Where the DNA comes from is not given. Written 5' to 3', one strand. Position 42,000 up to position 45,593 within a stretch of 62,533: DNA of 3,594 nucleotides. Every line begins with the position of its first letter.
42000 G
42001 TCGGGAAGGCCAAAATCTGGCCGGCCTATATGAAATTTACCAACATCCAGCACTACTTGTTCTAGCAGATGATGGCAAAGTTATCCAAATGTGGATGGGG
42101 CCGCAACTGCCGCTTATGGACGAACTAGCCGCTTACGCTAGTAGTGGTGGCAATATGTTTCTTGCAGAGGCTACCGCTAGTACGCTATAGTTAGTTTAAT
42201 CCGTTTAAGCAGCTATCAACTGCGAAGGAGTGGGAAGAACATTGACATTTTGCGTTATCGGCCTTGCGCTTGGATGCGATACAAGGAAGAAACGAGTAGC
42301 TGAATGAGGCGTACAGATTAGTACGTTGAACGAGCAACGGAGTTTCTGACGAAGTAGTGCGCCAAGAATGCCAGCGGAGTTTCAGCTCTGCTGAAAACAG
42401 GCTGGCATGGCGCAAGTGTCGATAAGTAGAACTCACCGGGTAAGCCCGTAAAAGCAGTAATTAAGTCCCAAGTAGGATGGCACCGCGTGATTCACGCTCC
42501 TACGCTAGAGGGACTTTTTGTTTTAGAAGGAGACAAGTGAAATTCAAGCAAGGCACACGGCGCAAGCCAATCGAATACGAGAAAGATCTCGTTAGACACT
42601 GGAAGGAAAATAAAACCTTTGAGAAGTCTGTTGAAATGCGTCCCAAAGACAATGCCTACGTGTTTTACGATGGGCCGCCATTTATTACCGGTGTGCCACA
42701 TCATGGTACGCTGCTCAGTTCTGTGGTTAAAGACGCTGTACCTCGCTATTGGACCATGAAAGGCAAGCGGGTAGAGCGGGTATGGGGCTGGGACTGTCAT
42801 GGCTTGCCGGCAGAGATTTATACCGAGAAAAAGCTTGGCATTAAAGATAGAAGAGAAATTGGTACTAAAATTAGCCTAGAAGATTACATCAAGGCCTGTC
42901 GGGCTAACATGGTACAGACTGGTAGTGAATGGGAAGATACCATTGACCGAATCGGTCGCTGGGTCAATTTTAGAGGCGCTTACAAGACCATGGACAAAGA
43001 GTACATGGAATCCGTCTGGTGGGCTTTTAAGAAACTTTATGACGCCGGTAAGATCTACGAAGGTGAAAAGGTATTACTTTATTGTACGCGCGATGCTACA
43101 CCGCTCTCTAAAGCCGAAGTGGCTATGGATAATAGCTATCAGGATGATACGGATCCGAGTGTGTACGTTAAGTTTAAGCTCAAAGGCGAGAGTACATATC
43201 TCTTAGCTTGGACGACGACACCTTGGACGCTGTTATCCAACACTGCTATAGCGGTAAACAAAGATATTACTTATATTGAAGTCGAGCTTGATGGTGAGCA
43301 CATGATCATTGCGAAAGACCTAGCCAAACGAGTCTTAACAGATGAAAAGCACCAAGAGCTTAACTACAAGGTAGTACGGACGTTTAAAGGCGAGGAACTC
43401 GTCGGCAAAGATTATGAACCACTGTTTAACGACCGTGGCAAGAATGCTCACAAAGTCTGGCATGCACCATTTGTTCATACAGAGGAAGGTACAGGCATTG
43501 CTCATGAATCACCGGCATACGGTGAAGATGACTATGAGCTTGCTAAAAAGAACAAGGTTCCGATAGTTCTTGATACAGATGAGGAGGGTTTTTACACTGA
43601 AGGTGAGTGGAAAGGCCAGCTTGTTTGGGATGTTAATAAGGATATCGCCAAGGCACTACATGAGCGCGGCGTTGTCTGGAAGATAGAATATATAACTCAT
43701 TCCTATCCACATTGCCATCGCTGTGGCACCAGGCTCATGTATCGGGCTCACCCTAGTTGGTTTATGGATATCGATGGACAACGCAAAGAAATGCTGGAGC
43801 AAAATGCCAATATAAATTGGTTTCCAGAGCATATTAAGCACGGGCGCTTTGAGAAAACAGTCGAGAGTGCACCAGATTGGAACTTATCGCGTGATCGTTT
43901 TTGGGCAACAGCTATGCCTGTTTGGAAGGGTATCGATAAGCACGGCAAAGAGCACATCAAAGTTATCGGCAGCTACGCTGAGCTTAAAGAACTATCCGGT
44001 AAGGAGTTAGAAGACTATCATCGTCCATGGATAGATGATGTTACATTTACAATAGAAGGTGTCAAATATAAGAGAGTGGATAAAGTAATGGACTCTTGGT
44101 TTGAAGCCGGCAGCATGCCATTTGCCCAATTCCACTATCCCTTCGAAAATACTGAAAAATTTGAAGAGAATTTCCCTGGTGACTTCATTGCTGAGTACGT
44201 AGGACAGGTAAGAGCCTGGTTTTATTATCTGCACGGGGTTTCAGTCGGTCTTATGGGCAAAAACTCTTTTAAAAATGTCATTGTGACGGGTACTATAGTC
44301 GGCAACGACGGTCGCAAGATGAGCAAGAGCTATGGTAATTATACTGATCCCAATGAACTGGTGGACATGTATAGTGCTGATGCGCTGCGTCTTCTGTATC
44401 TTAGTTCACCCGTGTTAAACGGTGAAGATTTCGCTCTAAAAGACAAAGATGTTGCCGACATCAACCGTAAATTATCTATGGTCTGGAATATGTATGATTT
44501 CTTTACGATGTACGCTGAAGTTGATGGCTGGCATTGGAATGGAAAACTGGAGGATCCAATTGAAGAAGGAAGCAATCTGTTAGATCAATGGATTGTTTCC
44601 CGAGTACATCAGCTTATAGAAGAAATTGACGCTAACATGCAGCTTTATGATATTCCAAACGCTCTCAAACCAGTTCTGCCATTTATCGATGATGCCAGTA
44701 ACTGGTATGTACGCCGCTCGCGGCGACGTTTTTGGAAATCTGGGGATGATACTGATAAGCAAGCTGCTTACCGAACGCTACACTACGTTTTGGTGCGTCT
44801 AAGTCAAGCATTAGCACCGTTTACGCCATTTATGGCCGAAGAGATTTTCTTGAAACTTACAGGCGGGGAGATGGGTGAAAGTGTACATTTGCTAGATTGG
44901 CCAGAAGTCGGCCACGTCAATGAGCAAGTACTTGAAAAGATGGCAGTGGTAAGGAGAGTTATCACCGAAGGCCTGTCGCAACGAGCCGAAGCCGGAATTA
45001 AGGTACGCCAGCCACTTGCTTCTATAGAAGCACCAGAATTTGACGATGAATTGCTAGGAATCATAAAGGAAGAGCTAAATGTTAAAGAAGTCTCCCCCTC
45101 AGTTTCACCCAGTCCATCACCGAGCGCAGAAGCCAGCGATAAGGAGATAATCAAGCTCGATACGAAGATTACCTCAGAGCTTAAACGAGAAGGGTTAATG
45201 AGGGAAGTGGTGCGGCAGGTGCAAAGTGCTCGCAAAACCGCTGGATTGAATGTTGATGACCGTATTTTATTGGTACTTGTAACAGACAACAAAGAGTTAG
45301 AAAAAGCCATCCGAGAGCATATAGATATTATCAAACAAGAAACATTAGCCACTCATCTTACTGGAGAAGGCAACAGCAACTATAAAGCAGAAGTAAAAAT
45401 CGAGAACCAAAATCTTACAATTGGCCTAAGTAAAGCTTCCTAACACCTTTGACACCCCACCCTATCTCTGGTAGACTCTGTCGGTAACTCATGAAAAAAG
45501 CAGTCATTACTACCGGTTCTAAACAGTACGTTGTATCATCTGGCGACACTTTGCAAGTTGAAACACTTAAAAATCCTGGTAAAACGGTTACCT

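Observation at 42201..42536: Actinobacterial-type ultrashort-Stem-I ileS T-box riboswitch in a CPR genome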

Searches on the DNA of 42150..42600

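Call 4: search_rna_families(source=window, start=42150, end=42600, threshold=evalue, max_evalue=10, show_alignments=5)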
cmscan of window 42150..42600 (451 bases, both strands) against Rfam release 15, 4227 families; matches with E-value up to 10: 2.
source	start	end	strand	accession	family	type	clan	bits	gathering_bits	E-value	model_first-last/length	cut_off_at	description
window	42364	42504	+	RF00230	T-box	Cis-reg; leader;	-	26.7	93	0.00041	1-219/219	no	T-box leader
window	42365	42416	-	RF03823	mir-1814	Gene; miRNA;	-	14.7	90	3.1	1-70/70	no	mir-1814 microRNA precursor family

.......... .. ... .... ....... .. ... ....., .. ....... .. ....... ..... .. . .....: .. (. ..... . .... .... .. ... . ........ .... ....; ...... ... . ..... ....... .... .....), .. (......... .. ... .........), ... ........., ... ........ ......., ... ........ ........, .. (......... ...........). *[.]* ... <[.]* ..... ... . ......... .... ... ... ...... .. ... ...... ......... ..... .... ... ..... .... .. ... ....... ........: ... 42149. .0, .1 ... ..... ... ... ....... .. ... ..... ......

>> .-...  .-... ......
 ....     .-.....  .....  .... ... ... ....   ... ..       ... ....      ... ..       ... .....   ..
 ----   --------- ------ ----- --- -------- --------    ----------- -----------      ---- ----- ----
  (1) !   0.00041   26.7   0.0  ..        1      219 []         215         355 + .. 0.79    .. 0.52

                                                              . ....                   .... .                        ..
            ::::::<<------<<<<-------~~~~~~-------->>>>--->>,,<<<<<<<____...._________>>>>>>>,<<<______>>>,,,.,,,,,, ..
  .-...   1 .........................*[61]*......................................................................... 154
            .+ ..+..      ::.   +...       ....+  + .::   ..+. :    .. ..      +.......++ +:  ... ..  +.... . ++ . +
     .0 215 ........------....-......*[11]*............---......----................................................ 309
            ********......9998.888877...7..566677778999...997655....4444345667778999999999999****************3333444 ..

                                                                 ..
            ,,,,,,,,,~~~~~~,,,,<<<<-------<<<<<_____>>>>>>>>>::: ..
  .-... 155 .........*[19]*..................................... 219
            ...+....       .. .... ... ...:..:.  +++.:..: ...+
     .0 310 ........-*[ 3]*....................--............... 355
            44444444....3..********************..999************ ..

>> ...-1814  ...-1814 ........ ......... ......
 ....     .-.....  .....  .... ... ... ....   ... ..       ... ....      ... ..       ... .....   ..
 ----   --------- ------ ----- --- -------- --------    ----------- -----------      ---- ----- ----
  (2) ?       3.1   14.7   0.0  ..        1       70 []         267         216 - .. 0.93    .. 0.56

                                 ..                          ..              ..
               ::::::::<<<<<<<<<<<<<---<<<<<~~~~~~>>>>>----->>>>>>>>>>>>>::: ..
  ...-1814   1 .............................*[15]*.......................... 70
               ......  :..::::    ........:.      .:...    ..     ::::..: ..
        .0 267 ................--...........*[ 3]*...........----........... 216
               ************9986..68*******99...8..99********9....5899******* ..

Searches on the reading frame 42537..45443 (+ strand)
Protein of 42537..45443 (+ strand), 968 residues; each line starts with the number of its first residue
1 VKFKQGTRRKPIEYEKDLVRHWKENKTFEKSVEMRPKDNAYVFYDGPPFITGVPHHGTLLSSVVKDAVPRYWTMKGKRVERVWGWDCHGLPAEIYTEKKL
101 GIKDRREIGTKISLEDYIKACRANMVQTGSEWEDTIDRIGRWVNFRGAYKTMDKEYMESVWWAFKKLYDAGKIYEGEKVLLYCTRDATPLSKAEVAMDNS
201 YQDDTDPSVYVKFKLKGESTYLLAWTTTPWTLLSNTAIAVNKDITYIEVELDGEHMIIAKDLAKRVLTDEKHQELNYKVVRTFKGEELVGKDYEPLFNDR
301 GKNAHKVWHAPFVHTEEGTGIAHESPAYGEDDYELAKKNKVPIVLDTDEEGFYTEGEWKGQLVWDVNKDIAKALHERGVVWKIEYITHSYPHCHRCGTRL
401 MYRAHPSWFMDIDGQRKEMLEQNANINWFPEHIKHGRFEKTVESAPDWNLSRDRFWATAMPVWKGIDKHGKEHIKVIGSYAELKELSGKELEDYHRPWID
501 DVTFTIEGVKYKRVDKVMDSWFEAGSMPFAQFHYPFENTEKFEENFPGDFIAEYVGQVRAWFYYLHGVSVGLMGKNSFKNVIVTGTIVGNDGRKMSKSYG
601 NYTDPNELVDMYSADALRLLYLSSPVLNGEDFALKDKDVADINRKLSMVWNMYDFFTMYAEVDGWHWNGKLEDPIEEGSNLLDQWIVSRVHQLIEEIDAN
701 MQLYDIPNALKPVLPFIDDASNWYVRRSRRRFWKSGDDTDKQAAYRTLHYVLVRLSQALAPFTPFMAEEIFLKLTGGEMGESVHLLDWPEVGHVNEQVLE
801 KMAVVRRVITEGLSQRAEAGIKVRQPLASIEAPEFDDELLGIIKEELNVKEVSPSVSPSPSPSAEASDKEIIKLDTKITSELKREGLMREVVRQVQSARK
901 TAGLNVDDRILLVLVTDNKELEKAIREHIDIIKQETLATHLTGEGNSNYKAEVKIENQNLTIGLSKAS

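Call 5: search_protein_families(library=ncbifam, proteins=[window:42537-45443:+])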
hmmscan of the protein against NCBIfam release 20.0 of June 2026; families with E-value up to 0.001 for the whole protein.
window:42537-45443:+ (968 aa): 17 families
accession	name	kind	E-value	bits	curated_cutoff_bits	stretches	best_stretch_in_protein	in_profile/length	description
TIGR00392.1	ileS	equivalog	3.4e-243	809.6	621.4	1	11-833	8-850/861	isoleucine--tRNA ligase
NF000258.1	MupB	exception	6.5e-198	659.9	1900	2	14-852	8-846/1033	mupirocin-resistant isoleucine--tRNA ligase MupB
NF000257.1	MupA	exception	9e-196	652.7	1900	2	12-852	6-844/1024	mupirocin-resistant isoleucine--tRNA ligase MupA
TIGR00422.1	valS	equivalog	2.7e-114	383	612.1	2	311-838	260-763/863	valine--tRNA ligase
NF009687.0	PRK13208.1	equivalog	1.1e-106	357.9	738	2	306-836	254-765/801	valine--tRNA ligase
NF004349.1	PRK05729.1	equivalog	1.9e-96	324.1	704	2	310-828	253-737/860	valine--tRNA ligase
NF040702.1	ileS_w_GNAT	exception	1.5e-79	267.9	1999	2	254-790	446-970/1100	isoleucine--tRNA ligase, N-acetyltransferase domain-containing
NF008957.0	PRK12300.1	subfamily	1.5e-65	221.7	677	2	13-335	8-324/946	leucine--tRNA ligase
TIGR00395.1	leuS_arch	equivalog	1.3e-60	205.4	648.5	2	14-334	3-317/938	leucine--tRNA ligase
NF011492.0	PRK14900.1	equivalog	1.6e-59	201.7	1783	2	304-847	263-784/1044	valine--tRNA ligase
NF000540.1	alt_ValS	exception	3.4e-52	177.5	900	2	357-833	336-801/827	valine--tRNA ligase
TIGR00396.1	leuS_bact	equivalog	2.1e-32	112.1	548.4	3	11-196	3-168/843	leucine--tRNA ligase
TIGR00398.1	metG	equivalog_domain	2.3e-26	92.6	336.35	2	576-771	310-498/530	methionine--tRNA ligase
NF008900.0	PRK12267.1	equivalog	1.3e-20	73.5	598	2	516-790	223-493/648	methionine--tRNA ligase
NF001100.0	PRK00133.1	equivalog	5e-16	58.4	587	1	391-781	173-505/676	methionine--tRNA ligase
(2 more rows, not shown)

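Call 9: find_related_loci(query=window:42537-45443:+, collection=genome_contigs, flank=1500)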
Query window:42537-45443:+ (968 aa) in genome_contigs; peptide patterns used: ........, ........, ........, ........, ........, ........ (x = any residue, [..] = any of these).
597 stretches matched a pattern (row limit reached: there are more); 575 encode a relative of the query (tblastn E <= 1e-3); the best 80 are kept; 80 distinct loci.
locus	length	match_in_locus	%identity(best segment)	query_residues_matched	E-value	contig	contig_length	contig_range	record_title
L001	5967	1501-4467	77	1-967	0e+0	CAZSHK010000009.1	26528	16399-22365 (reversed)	MAG TPA_asm: uncultured Candidatus Saccharibacteria bacterium isolate SRP200132_co1_696 genome assembly, contig: NODE_31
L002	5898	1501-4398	74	1-967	0e+0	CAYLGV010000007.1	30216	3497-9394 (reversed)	MAG TPA_asm: uncultured Candidatus Saccharibacteria bacterium isolate SRP296810_co1_372 genome assembly, contig: NODE_13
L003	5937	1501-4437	73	1-967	0e+0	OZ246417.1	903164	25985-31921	MAG: uncultured Candidatus Saccharibacteria bacterium isolate binchicken_co179_116 genome assembly, chromosome: 1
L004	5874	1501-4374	73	6-967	0e+0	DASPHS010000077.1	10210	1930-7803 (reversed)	MAG TPA_asm: Candidatus Saccharimonadales bacterium isolate SMAG_U11962 k141_734734, whole genome shotgun sequence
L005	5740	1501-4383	73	1-966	0e+0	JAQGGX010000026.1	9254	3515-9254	MAG: Candidatus Saccharibacteria bacterium isolate RYN_418 scaffold_5923578, whole genome shotgun sequence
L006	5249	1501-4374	74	1-967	0e+0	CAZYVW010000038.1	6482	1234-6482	MAG TPA_asm: uncultured Candidatus Saccharibacteria bacterium isolate SRP200132_co1_592 genome assembly, contig: NODE_22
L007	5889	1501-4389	73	1-967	0e+0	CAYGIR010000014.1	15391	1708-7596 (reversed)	MAG TPA_asm: uncultured Candidatus Saccharibacteria bacterium isolate ERP113451_co1_98 genome assembly, contig: NODE_449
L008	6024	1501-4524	71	1-967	0e+0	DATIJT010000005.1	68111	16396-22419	MAG TPA_asm: Candidatus Saccharimonadales bacterium isolate SMAG_U15698 k141_321432, whole genome shotgun sequence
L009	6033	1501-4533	71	1-967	0e+0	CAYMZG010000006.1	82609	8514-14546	MAG TPA_asm: uncultured Candidatus Saccharibacteria bacterium isolate SRP298887_co1_121 genome assembly, contig: NODE_12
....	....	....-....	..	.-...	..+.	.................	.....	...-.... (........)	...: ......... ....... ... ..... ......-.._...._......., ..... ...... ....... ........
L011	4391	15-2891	73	1-968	0e+0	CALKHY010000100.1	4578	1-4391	MAG TPA_asm: uncultured Candidatus Saccharibacteria bacterium isolate SRR4028141_bin.49_CONCOCT_v1.1_MAG genome assembly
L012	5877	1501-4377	73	1-966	0e+0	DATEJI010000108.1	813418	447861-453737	MAG TPA_asm: Candidatus Saccharimonadales bacterium isolate SMAG_U8860 k141_530119, whole genome shotgun sequence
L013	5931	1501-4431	74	1-968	0e+0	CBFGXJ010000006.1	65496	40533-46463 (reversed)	MAG TPA_asm: uncultured bacterium isolate SRR32277390_binner123_Refined_3 genome assembly, contig: ERZ27245939.37, whole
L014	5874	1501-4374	72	1-967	0e+0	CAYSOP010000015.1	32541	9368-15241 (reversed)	MAG TPA_asm: uncultured Candidatus Saccharibacteria bacterium isolate SRP200132_co1_551 genome assembly, contig: NODE_23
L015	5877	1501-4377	72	1-967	0e+0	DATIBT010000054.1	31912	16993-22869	MAG TPA_asm: Candidatus Saccharimonadales bacterium isolate SMAG_U16297 k141_536487, whole genome shotgun sequence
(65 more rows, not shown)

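Call 51: search_solved_structures(query=window:42537-45443:+, max_evalue=1e-30)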
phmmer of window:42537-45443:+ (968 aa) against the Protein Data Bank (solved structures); distinct sequences matched with E-value up to 1e-30: 17.
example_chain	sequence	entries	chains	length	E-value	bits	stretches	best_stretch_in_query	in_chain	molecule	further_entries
8c8u_A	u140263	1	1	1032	2.4e-202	677.9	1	8-852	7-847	Isoleucine--tRNA ligase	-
8c8v_A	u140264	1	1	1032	2.5e-202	677.8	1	8-852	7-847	Isoleucine--tRNA ligase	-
8c9d_A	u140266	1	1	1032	7.2e-201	673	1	8-852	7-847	Isoleucine--tRNA ligase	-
8c8w_A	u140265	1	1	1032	1.6e-199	668.5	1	8-852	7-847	Isoleucine--tRNA ligase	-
8wnd_A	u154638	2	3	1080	2.1e-191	641.7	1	13-852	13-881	isoleucine--tRNA ligase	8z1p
1ile_A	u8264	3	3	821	1.8e-190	638.6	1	13-821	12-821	ISOLEUCYL-TRNA SYNTHETASE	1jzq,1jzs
9w01_B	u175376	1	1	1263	8e-183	613.3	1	11-855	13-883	Isoleucine--tRNA ligase, cytoplasmic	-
9wqs_A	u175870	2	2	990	1.2e-181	609.3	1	13-852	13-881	Isoleucine--tRNA ligase, cytoplasmic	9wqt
7d5c_A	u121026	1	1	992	1.3e-181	609.3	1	13-852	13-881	Isoleucine--tRNA ligase, cytoplasmic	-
6ldk_A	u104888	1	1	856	5.3e-176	590.7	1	9-774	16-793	Isoleucine--tRNA ligase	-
1ffy_A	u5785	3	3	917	2e-86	294.2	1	16-804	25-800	ISOLEUCYL-TRNA SYNTHETASE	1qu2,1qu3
8c9e_A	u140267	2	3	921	3.5e-79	270.2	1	16-808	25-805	Isoleucine--tRNA ligase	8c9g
8c9f_A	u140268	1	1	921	4.3e-77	263.3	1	16-808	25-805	Isoleucine--tRNA ligase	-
8wnf_A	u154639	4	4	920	4.6e-61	210.2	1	20-765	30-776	Isoleucine--tRNA ligase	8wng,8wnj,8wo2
8wni_A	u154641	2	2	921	4.6e-61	210.2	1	20-765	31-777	Isoleucine--tRNA ligase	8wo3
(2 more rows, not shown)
